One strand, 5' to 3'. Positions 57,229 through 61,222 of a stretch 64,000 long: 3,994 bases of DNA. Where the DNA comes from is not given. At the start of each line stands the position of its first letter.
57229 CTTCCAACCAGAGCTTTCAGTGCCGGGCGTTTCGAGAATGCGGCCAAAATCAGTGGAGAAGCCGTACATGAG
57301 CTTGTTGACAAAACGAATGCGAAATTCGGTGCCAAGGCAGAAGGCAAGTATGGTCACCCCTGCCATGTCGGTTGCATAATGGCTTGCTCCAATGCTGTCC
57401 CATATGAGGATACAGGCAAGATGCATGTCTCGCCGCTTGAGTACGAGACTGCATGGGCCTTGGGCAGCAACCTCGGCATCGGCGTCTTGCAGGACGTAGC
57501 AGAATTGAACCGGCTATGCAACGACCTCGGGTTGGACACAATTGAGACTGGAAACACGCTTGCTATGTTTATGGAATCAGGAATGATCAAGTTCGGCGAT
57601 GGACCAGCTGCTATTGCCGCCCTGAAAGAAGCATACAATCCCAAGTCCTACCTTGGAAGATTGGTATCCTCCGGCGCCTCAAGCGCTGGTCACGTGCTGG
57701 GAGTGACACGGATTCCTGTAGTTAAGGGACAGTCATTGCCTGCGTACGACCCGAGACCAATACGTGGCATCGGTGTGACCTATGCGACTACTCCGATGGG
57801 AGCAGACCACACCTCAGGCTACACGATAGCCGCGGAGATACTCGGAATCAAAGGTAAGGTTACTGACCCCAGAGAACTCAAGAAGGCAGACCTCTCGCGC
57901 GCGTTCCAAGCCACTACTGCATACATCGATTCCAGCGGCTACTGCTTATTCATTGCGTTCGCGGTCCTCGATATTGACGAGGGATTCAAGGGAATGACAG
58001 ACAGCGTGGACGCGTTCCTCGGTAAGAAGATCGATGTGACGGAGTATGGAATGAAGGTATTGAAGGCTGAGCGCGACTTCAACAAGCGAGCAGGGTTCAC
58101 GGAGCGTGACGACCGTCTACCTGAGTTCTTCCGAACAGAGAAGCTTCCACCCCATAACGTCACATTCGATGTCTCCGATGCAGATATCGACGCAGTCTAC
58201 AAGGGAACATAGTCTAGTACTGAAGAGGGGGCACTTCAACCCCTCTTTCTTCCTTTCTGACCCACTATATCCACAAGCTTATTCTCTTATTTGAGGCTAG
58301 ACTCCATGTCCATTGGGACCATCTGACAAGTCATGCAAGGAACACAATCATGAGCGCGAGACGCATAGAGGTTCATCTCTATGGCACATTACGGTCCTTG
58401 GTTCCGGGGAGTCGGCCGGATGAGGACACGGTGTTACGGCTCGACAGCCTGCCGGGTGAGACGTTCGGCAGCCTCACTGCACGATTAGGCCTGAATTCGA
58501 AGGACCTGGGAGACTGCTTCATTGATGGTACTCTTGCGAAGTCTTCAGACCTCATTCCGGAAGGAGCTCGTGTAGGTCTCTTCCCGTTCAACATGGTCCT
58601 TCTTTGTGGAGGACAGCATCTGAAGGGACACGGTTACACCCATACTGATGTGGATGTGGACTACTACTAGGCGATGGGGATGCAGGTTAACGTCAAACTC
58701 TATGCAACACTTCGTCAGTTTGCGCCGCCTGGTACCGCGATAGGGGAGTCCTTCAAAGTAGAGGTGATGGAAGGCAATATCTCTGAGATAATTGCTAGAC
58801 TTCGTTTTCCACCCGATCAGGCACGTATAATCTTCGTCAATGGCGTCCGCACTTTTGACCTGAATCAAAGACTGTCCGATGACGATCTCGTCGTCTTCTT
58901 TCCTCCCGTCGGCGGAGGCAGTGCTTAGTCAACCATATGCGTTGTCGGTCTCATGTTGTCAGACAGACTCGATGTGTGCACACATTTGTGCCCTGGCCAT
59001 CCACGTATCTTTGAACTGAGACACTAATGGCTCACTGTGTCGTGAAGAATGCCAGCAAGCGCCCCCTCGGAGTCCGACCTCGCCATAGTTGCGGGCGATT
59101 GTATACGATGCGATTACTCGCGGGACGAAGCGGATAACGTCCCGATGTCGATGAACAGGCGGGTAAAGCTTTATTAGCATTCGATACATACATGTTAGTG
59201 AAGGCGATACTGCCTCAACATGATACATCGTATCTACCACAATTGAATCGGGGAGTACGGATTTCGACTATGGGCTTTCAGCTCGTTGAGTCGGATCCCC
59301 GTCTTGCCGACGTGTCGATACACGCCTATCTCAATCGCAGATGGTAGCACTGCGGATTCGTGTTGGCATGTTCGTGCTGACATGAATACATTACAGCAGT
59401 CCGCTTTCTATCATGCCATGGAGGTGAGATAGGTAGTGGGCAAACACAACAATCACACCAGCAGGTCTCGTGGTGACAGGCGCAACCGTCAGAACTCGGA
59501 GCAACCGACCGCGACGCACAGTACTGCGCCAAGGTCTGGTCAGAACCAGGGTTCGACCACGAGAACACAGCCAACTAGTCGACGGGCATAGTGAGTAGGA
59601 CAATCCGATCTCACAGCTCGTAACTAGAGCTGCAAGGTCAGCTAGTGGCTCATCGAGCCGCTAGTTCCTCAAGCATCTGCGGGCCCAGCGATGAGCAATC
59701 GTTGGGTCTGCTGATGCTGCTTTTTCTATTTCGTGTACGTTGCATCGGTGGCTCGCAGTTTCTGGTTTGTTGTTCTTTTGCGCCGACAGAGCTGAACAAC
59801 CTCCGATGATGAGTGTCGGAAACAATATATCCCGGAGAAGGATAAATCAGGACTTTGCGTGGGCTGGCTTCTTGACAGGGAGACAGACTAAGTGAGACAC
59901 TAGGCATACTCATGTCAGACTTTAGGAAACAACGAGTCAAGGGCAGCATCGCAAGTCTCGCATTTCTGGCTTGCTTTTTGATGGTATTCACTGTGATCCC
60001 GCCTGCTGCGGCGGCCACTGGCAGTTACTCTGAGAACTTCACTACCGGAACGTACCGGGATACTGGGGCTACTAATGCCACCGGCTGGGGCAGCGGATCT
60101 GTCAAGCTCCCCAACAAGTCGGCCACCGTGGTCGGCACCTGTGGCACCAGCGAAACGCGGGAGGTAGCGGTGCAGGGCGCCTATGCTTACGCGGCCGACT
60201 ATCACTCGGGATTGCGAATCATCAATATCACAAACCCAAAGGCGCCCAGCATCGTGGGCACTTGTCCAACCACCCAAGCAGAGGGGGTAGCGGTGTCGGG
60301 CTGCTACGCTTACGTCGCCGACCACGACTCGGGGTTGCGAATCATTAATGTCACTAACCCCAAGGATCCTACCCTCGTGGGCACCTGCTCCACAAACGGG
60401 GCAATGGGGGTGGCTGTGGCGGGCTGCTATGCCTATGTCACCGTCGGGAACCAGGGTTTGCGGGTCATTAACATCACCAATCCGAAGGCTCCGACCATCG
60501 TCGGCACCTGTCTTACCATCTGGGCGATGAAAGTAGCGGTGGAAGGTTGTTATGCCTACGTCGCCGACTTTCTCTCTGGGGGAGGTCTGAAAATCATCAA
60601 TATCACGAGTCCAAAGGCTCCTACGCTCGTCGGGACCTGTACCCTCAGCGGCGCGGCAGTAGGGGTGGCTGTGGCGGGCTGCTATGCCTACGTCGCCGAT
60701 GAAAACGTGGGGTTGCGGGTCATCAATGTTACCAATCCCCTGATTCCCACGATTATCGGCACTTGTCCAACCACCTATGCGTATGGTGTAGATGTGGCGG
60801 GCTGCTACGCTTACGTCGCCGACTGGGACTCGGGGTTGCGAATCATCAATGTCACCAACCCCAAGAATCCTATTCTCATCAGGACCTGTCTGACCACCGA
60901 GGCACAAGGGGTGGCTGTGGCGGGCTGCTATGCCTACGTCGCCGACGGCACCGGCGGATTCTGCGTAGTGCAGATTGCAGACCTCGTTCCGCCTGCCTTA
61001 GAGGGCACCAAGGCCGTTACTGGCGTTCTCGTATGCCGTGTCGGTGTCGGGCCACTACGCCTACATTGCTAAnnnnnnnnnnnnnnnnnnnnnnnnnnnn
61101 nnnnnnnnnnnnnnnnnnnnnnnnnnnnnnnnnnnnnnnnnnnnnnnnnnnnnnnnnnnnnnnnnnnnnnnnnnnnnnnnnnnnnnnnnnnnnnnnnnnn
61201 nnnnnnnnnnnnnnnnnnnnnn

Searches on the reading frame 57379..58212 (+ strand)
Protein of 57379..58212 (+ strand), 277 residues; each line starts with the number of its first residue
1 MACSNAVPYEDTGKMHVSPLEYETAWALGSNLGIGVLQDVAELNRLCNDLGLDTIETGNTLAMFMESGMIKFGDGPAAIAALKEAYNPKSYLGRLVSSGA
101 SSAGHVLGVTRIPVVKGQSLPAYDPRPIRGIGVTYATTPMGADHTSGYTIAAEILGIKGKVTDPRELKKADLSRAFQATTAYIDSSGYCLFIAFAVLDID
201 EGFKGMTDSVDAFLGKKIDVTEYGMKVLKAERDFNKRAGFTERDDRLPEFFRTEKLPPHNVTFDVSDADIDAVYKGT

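Call 65: search_protein_families(library=pfam, proteins=[window:57379-58212:+], max_evalue=0.01)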
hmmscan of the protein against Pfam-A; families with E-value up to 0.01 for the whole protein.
window:57379-58212:+ (277 aa): 1 family
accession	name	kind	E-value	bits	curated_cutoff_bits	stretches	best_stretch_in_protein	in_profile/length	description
PF01314.23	AFOR_C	-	3.3e-52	178.4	27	1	1-258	75-346/385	Aldehyde ferredoxin oxidoreductase, domains 2 & 3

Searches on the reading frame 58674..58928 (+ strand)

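Call 65: search_protein_families(library=pfam, proteins=[window:58674-58928:+], max_evalue=0.01)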
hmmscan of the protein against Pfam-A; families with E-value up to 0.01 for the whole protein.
window:58674-58928:+ (84 aa): 1 family
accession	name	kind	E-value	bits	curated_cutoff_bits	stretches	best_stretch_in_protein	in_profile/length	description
PF02597.26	ThiS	-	3.5e-06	27.9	22.5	1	7-82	1-76/76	ThiS family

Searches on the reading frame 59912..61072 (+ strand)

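Call 65: search_protein_families(library=pfam, proteins=[window:59912-61072:+], max_evalue=0.01)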
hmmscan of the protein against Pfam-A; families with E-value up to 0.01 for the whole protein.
window:59912-61072:+ (386 aa): 1 family
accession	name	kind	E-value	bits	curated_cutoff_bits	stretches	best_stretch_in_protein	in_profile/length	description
PF08309.17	LVIVD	-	5.4e-68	224.5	20.2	7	123-161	4-42/42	LVIVD repeat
